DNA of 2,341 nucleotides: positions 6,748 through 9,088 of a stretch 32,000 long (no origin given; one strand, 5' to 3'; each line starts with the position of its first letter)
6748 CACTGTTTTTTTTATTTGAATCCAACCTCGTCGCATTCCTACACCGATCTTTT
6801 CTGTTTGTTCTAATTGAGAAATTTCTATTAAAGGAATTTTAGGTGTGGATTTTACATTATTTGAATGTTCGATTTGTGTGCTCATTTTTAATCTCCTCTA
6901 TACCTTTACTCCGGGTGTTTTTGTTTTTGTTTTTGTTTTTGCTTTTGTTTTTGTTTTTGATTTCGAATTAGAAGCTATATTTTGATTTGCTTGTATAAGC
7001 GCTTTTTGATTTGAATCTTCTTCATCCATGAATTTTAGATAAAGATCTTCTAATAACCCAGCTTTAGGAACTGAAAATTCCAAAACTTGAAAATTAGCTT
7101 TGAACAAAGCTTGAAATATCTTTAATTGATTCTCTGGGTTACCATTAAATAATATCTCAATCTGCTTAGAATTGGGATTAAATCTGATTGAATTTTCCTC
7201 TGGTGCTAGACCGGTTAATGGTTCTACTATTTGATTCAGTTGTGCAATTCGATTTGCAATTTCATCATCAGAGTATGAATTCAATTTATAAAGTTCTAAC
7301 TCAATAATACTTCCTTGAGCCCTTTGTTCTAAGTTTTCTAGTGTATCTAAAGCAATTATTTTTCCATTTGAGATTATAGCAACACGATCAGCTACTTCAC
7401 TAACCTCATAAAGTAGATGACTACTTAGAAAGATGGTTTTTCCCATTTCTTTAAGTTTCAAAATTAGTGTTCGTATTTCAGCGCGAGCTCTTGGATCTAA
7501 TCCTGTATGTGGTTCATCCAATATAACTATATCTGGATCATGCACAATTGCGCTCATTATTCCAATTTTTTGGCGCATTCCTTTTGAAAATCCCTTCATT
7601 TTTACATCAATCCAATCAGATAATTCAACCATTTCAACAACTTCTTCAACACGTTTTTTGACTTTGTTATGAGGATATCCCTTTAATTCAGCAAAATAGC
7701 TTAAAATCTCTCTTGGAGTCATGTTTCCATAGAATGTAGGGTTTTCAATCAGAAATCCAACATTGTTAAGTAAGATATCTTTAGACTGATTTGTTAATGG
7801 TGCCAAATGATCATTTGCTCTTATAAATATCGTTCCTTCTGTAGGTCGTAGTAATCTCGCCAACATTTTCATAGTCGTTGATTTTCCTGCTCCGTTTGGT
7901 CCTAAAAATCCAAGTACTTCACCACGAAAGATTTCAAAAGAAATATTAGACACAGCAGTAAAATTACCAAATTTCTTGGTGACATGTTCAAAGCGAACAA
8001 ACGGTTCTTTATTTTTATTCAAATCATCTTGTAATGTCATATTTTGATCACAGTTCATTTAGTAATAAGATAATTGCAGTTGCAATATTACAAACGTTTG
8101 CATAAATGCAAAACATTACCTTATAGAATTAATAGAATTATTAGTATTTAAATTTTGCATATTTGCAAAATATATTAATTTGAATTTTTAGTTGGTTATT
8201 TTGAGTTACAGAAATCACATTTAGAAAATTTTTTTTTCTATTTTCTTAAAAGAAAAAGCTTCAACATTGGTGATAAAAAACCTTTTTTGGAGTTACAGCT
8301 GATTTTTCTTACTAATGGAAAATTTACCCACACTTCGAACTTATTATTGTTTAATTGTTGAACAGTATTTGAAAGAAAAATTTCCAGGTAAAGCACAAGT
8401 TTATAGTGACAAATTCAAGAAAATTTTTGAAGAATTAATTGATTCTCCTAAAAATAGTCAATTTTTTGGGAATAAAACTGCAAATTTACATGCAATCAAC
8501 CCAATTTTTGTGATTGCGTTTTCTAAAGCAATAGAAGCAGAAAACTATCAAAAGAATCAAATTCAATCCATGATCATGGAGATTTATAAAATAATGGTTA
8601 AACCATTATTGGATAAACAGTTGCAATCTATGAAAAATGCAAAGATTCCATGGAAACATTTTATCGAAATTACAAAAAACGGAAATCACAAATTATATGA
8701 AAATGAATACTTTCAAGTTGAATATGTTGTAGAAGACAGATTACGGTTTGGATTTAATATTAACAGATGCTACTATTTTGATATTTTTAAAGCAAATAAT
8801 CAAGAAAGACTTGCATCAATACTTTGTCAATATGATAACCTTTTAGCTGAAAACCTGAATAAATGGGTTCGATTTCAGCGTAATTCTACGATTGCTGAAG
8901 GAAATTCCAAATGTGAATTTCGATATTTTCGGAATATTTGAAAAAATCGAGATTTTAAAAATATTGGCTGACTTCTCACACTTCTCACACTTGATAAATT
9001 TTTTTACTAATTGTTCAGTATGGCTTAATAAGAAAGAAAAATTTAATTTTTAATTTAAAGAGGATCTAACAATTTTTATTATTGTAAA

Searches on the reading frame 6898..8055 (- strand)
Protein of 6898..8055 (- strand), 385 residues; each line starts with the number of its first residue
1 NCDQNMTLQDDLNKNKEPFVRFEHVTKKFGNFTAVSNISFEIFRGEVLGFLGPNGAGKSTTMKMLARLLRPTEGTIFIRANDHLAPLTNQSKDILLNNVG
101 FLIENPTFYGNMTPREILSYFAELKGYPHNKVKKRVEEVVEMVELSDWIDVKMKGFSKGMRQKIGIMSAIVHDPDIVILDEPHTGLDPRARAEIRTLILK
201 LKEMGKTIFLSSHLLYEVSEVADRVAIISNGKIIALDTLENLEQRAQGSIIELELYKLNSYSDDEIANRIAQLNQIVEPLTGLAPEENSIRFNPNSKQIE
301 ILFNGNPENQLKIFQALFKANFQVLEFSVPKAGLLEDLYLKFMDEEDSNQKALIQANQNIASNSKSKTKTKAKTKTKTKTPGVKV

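Call 9: search_protein_families(library=pfam, proteins=[window:6898-8055:-])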
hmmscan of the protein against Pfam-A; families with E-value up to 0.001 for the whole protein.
window:6898-8055:- (385 aa): 2 families
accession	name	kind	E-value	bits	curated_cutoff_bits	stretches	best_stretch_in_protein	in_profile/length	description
PF00005.33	ABC_tran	-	1e-30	107.5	25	1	36-183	2-136/137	ABC transporter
PF13304.12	AAA_21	-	3.4e-14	54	27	1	143-218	225-303/304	AAA domain, putative AbiEii toxin, Type IV TA system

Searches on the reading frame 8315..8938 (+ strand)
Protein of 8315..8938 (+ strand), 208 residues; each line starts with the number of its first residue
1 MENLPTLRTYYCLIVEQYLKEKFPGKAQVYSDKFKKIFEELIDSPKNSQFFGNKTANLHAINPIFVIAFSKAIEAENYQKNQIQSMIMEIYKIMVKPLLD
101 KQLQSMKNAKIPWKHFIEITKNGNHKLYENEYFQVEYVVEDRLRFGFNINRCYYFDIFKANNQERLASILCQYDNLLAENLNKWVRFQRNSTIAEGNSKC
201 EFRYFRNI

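Call 9: search_protein_families(library=pfam, proteins=[window:8315-8938:+])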
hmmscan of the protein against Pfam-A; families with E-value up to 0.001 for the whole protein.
window:8315-8938:+ (208 aa): 1 family
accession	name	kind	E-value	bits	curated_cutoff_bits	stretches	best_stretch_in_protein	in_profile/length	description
PF14196.11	ATC_hydrolase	-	7.2e-18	66.2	28.1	1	67-204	10-145/145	L-2-amino-thiazoline-4-carboxylic acid hydrolase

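Call 93: search_protein_families(library=padloc, proteins=[window:8315-8938:+], max_evalue=0.1)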
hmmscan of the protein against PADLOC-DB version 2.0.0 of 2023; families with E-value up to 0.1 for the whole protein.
window:8315-8938:+ (208 aa): 0 families
